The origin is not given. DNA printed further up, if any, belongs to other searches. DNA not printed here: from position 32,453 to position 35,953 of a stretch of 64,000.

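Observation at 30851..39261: Compact operon combining a LanM-like enzyme, a SagB-type dehydrogenase, an FAD-linked oxidase, an exported PBP-like protein and a nitroreductase, with no visible precursor peptide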

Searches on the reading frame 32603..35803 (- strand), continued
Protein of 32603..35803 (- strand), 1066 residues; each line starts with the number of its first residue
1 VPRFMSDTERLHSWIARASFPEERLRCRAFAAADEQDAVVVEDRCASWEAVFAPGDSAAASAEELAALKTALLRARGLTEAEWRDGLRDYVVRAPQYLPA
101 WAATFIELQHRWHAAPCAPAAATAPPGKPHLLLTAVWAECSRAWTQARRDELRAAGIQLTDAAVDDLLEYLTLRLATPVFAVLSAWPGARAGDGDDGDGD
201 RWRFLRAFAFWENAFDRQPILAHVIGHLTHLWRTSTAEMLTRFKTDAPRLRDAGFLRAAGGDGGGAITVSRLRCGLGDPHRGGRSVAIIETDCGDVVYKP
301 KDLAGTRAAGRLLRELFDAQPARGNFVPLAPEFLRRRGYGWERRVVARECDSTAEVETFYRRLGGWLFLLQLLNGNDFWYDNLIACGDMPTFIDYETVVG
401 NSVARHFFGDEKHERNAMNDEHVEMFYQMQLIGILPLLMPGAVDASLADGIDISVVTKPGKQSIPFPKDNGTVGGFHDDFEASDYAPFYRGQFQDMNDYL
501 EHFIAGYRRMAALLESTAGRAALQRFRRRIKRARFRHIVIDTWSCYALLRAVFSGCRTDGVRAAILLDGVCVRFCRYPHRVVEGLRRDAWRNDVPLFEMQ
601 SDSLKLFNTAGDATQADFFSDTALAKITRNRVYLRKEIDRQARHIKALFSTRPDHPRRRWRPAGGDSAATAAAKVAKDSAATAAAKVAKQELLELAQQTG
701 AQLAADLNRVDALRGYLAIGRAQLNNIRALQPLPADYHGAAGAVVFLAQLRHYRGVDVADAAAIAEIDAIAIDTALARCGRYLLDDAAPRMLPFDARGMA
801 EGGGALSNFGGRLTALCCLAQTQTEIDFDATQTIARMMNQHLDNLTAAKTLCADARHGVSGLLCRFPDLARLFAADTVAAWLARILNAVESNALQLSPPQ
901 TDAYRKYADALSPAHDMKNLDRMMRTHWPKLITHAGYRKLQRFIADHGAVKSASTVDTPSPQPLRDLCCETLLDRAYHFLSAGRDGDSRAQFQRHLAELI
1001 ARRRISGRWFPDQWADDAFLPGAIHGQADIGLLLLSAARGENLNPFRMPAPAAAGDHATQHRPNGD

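Call 19: find_related_loci(query=A1, collection=genome_contigs, flank=10000)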
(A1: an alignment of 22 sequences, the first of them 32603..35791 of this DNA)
Query A1 (1062 aa) in genome_contigs; peptide patterns used: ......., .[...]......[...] (x = any residue, [..] = any of these).
44 stretches matched a pattern; 8 encode a relative of the query (tblastn E <= 1e-3); 8 distinct loci.
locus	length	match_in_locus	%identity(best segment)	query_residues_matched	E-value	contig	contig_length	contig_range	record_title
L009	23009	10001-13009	48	2-1050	0e+0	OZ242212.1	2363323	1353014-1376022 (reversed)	MAG: Candidatus Spongiihabitans sp. isolate 2f15a987-a670-4d91-b8ba-39cdc8936518 genome assembly, chromosome: 1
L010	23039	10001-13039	53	2-1045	0e+0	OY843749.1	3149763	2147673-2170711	MAG: Arenicellales bacterium isolate be53ef9f-0ae9-4f29-a0ed-3ab0769f1983 genome assembly, chromosome: 1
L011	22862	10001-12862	31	3-1045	1e-132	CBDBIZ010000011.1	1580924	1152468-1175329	MAG: Gammaproteobacteria bacterium isolate 9a307ab1-eba7-4902-9f0e-3c476f9a44b2 genome assembly, contig: contig_11, whol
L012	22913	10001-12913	29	6-1049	2e-126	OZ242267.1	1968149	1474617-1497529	MAG: Gammaproteobacteria bacterium isolate fa2863a9-201d-429f-a315-5a7204c2277e genome assembly, chromosome: 1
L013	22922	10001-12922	29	1-1044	5e-120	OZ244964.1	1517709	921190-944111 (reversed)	MAG: Gammaproteobacteria bacterium isolate 4d11eda0-cc42-4bf9-8d48-74ad8d4d0857 genome assembly, chromosome: 1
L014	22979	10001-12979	32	1-1044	1e-118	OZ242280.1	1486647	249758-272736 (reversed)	MAG: Gammaproteobacteria bacterium isolate 24228fdc-d01c-463b-9888-ab69180e93ae genome assembly, chromosome: 1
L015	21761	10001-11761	32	7-655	2e-55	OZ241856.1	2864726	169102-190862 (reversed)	MAG: Candidatus Marinacidobacterium sp. isolate 57d0b85c-66d1-4277-a7e3-fd04592ce509 genome assembly, chromosome: 1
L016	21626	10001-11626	30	73-671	2e-50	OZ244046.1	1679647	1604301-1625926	MAG: Gammaproteobacteria bacterium isolate ff55764a-aadf-4709-b722-887e21b4041b genome assembly, chromosome: 1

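Call 32: search_solved_structures(query=window:32603-35791:-, max_evalue=0.01, show_alignments=2)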
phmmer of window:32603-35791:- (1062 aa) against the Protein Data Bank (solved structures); distinct sequences matched with E-value up to 0.01: 2.
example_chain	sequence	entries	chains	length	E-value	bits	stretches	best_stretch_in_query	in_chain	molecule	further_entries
6st5_A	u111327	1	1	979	4.9e-19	71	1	271-647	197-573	LicM2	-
5dzt_A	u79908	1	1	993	9.6e-10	40.3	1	232-622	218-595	CylM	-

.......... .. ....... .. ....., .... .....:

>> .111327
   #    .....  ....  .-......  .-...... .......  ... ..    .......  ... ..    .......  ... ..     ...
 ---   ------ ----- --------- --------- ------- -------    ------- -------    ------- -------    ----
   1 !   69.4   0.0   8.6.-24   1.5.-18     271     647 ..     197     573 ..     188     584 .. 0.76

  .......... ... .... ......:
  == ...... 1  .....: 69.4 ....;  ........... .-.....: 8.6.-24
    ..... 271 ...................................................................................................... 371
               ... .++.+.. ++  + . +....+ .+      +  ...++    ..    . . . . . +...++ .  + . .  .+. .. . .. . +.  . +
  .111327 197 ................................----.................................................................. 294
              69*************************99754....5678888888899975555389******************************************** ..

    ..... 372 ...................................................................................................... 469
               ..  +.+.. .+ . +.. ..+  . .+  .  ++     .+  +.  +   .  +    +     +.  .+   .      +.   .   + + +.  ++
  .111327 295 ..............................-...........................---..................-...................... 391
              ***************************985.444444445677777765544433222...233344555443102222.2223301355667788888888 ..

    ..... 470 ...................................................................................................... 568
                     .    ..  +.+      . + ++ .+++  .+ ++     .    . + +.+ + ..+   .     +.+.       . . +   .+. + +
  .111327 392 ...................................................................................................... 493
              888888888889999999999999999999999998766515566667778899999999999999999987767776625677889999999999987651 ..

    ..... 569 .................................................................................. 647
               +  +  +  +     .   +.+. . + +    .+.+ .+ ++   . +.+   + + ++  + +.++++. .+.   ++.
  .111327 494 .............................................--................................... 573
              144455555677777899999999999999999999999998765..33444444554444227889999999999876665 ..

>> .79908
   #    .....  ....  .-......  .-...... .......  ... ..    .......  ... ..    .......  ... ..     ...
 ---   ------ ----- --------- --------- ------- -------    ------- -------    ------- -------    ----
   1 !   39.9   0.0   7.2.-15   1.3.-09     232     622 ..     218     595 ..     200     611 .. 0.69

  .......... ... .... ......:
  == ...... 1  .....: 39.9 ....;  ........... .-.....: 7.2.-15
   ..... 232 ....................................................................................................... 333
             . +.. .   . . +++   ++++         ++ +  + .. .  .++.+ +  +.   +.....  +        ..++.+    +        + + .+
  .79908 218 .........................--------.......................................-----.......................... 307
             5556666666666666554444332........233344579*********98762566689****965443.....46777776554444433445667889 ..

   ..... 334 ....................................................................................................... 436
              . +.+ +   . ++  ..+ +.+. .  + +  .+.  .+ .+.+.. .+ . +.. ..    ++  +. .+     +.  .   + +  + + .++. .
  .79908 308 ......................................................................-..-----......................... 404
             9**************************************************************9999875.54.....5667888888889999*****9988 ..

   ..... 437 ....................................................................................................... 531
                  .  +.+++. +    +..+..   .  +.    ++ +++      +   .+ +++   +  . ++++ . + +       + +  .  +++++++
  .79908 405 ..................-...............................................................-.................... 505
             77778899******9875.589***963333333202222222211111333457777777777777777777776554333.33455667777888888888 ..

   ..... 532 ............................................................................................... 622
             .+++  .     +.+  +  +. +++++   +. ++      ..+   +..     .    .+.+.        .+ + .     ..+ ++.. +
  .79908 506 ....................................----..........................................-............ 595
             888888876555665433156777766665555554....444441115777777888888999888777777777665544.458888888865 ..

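Call 35: find_homologous_proteins(query=L005:18328-20748:-, max_evalue=1e-30)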
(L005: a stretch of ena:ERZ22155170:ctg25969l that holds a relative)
Query L005:18328-20748:- (806 aa): 225 proteins with E <= 1e-30 among 8000 candidates; the best 120 are listed.
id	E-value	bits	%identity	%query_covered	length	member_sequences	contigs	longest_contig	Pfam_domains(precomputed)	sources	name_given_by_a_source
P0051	0.0e+0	1872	100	100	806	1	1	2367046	PF02624.22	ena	-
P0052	0.0e+0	1640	87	100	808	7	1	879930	PF02624.22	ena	-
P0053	0.0e+0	1376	73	100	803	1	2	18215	PF02624.22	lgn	-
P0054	0.0e+0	1361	73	100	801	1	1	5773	PF02624.22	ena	-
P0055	0.0e+0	1360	71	100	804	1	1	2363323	PF02624.22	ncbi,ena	-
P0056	0.0e+0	1338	70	100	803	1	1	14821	PF02624.22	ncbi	ncbi:MAG: TOMM precursor leader peptide-binding protein [bacterium]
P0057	0.0e+0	1286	69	100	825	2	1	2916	PF02624.22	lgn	-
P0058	0.0e+0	1286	69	100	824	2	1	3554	PF02624.22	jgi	-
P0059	0.0e+0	1282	67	100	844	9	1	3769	PF02624.22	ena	-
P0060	0.0e+0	1281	68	100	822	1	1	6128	PF02624.22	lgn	-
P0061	0.0e+0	1252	67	100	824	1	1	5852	PF02624.22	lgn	-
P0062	0.0e+0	1239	66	100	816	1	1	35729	PF02624.22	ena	-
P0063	0.0e+0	1237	65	100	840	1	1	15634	PF02624.22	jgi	-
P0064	0.0e+0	1166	62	100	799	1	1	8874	PF02624.22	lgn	-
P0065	1.7e-292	990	54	100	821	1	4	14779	PF02624.22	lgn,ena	-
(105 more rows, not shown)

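Call 36: find_encoding_contigs(protein=P0059, flank=10000, max_places=6)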
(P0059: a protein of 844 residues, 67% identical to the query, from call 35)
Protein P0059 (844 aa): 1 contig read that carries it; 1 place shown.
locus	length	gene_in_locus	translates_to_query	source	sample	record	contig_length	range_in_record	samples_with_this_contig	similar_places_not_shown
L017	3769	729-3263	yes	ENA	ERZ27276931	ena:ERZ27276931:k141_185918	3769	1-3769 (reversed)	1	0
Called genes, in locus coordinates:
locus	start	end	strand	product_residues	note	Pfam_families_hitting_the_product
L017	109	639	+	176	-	PF00994:MoCF_biosynth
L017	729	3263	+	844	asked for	PF02624:YcaO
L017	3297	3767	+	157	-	?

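Call 37: find_encoding_contigs(protein=P0063, flank=10000, max_places=4)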
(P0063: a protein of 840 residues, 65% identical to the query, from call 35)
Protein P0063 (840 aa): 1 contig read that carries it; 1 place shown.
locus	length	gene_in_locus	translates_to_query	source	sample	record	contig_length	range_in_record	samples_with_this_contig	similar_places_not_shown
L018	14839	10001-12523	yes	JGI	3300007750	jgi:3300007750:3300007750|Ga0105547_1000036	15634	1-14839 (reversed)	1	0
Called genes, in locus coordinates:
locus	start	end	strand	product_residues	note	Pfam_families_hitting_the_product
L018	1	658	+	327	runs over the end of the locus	PF13672:PP2C_2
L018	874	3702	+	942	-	PF00069:Pkinase, PF07714:PK_Tyr_Ser-Thr, PF01636:APH (faint), PF03109:ABC1, PF03781:FGE-sulfatase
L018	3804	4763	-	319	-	PF22558:REase-ARP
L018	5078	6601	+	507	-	PF03797:Autotransporter (weak)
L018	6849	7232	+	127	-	-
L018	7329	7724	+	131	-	PF02493:MORN (faint)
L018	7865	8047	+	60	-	-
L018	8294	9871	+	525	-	PF00171:Aldedh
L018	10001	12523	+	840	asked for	PF02624:YcaO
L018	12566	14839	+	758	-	?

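Call 38: list_cluster_members(proteins=[P0001, P0059, window:32603-35791:-])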
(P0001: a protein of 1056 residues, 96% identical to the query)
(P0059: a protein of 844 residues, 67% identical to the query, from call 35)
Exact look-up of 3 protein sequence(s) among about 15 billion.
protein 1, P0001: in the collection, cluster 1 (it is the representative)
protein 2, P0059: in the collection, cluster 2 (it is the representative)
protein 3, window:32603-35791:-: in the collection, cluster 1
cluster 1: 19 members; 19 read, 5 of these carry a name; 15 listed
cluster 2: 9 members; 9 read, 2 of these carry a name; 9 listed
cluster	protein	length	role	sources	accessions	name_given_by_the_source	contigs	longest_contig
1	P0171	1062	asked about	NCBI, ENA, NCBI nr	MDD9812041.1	MAG: DUF4135 domain-containing protein [Gammaproteobacteria bacterium] | DUF4135 domain-containing protein [Gammaproteobacteria bacterium]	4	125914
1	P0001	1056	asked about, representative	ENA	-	-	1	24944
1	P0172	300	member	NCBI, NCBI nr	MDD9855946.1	MAG: hypothetical protein OXU88_07200, partial [Gammaproteobacteria bacterium] | hypothetical protein [Gammaproteobacteria bacterium]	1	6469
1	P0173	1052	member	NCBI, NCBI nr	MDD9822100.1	MAG: DUF4135 domain-containing protein [Gammaproteobacteria bacterium] | DUF4135 domain-containing protein [Gammaproteobacteria bacterium]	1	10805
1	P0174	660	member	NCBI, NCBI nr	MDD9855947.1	MAG: DUF4135 domain-containing protein, partial [Gammaproteobacteria bacterium] | DUF4135 domain-containing protein [Gammaproteobacteria bacterium]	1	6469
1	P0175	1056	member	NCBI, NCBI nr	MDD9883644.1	MAG: DUF4135 domain-containing protein [Gammaproteobacteria bacterium] | DUF4135 domain-containing protein [Gammaproteobacteria bacterium]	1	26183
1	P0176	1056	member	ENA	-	-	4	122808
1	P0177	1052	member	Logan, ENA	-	-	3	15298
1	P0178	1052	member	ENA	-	-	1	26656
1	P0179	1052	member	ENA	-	-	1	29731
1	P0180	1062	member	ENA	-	-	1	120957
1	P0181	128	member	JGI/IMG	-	-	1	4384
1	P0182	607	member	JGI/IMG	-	-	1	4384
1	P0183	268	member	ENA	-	-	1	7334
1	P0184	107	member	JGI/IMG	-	-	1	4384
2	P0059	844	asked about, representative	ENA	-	-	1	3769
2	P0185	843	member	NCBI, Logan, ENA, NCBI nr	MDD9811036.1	MAG: TOMM precursor leader peptide-binding protein [Gammaproteobacteria bacterium] | TOMM precursor leader peptide-binding protein [Gammaproteobacteria bacterium]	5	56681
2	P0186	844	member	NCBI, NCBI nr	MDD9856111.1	MAG: YcaO-like family protein [Gammaproteobacteria bacterium] | YcaO-like family protein [Gammaproteobacteria bacterium]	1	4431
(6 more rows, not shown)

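Call 39: find_encoding_contigs(protein=P0185, flank=10000, max_places=5)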
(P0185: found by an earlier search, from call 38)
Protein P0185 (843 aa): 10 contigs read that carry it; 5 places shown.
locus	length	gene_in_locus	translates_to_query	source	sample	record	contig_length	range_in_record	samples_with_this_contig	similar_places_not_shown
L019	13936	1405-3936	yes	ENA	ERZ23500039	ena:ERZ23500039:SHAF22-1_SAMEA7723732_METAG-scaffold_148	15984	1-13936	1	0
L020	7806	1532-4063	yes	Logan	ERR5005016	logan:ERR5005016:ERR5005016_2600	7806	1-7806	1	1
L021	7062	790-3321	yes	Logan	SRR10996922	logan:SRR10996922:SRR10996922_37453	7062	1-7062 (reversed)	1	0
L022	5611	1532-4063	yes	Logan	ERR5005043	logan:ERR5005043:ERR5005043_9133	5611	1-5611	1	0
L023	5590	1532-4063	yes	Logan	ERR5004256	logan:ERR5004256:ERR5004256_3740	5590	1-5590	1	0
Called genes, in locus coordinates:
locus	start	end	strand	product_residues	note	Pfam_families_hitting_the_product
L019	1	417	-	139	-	?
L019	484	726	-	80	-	PF02597:ThiS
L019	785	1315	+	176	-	PF00994:MoCF_biosynth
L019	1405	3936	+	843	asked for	PF02624:YcaO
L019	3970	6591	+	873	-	PF02624:YcaO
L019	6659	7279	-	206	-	PF02798:GST_N, PF13417:GST_N_3, PF13409:GST_N_2, PF00043:GST_C (weak)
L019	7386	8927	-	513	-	PF06253:MTTB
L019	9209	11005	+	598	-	PF00664:ABC_membrane, PF00005:ABC_tran, PF02463:SMC_N (faint)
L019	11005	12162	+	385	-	PF02606:LpxK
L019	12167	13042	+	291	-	PF02348:CTP_transf_3, PF12804:NTP_transf_3 (weak)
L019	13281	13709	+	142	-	PF00572:Ribosomal_L13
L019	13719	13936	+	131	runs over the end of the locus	PF00380:Ribosomal_S9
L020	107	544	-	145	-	PF02391:MoaE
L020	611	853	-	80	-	PF02597:ThiS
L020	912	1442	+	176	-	PF00994:MoCF_biosynth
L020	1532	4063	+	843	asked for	PF02624:YcaO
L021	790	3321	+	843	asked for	PF02624:YcaO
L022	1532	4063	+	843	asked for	PF02624:YcaO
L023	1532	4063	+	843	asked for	PF02624:YcaO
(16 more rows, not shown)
